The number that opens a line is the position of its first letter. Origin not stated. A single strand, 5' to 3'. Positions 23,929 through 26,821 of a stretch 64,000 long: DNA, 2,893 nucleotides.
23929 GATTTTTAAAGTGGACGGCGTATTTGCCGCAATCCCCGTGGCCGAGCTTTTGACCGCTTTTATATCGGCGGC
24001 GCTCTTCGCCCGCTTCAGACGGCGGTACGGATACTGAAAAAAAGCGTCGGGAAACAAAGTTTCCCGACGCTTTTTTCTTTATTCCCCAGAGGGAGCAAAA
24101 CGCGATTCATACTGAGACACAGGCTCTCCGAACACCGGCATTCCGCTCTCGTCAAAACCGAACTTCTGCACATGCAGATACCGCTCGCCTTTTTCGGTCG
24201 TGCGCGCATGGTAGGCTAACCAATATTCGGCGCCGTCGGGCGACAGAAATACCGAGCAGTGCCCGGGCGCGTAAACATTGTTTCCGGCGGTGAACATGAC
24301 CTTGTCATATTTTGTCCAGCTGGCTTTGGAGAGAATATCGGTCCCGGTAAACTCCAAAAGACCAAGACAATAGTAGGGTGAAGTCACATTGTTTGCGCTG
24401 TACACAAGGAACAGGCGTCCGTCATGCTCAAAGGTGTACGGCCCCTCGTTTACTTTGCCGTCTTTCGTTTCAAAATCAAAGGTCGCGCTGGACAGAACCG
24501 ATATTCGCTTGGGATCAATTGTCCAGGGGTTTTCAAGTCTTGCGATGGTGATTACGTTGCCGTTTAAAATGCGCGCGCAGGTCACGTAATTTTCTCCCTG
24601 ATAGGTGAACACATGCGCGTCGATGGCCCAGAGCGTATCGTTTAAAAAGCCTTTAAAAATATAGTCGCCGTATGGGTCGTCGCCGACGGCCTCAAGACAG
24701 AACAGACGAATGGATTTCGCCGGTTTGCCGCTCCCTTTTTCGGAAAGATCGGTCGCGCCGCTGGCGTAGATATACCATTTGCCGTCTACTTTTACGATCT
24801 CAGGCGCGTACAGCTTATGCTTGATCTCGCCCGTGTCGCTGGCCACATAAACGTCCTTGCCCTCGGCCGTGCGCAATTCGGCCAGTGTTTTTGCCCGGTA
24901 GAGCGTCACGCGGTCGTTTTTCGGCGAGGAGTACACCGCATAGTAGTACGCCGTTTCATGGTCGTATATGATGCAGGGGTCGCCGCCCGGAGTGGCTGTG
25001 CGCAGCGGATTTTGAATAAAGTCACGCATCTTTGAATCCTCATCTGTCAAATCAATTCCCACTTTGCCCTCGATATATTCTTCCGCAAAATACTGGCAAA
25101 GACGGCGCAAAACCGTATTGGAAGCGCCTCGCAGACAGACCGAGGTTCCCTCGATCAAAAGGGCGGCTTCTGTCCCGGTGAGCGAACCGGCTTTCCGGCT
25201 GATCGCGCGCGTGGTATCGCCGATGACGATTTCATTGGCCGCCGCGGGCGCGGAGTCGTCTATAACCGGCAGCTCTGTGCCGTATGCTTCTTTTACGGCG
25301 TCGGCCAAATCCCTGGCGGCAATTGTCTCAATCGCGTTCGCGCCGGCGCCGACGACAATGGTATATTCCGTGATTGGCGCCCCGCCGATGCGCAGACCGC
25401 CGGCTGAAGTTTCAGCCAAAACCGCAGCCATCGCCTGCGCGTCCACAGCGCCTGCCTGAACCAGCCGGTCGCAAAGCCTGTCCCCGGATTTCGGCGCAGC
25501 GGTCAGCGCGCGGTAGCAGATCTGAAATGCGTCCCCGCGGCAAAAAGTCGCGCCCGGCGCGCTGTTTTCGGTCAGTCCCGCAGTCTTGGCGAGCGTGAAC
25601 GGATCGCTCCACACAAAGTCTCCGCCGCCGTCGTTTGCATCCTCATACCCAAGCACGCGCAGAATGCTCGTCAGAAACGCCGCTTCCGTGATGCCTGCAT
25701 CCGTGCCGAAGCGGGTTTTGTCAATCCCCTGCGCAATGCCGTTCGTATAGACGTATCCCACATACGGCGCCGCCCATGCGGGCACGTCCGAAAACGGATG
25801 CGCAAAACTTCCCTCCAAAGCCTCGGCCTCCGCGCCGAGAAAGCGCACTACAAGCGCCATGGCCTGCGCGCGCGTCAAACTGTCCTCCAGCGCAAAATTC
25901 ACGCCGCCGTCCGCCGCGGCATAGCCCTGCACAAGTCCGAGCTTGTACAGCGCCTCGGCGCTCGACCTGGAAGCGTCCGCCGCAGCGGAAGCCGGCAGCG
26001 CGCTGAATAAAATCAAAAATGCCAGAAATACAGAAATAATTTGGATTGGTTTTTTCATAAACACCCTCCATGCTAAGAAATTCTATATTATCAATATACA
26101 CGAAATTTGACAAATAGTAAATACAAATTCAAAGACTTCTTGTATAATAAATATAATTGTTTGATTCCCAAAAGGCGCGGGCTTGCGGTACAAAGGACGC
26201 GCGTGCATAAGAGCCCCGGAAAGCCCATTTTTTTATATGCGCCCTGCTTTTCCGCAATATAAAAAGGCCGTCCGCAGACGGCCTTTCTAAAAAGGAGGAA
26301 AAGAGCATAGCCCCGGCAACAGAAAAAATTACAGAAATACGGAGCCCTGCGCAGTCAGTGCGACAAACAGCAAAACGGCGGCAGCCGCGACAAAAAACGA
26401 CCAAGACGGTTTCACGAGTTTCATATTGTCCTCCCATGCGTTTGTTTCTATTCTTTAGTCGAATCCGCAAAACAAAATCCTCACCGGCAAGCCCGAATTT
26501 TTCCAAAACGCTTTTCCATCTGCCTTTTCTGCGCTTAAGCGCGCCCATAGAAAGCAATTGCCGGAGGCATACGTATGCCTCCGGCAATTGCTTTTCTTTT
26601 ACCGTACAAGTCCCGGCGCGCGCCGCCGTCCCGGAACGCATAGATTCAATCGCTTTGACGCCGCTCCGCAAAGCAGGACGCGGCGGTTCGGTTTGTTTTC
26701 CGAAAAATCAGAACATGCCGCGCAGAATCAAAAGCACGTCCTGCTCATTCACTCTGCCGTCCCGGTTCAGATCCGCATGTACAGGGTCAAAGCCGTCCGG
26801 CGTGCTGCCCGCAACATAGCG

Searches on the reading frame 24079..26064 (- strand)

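Call 15: search_protein_families(library=pfam, proteins=[window:24079-26064:-])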
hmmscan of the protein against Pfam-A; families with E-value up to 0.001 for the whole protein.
window:24079-26064:- (661 aa): 2 families
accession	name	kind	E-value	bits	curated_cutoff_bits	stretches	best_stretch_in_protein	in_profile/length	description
PF04616.20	Glyco_hydro_43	-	6.2e-43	147.6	32.2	1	360-643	10-288/288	Glycosyl hydrolases family 43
PF00395.25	SLH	-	9e-08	32.4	20.8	1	90-130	1-43/44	S-layer homology domain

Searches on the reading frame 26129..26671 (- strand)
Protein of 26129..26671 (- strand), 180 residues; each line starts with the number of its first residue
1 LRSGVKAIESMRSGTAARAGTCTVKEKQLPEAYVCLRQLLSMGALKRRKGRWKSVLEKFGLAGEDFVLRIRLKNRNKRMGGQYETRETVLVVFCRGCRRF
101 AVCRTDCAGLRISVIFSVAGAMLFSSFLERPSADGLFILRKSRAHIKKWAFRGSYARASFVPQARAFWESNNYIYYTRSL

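Call 50: find_encoding_contigs(protein=window:26129-26641:-, flank=10000, max_places=10)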
Protein window:26129-26641:- (170 aa): no gene with exactly this product is on record in the collection.

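Call 57: search_protein_families(library=pfam, proteins=[window:26129-26671:-], max_evalue=0.00001)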
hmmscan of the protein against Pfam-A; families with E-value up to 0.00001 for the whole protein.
window:26129-26671:- (180 aa): 0 families
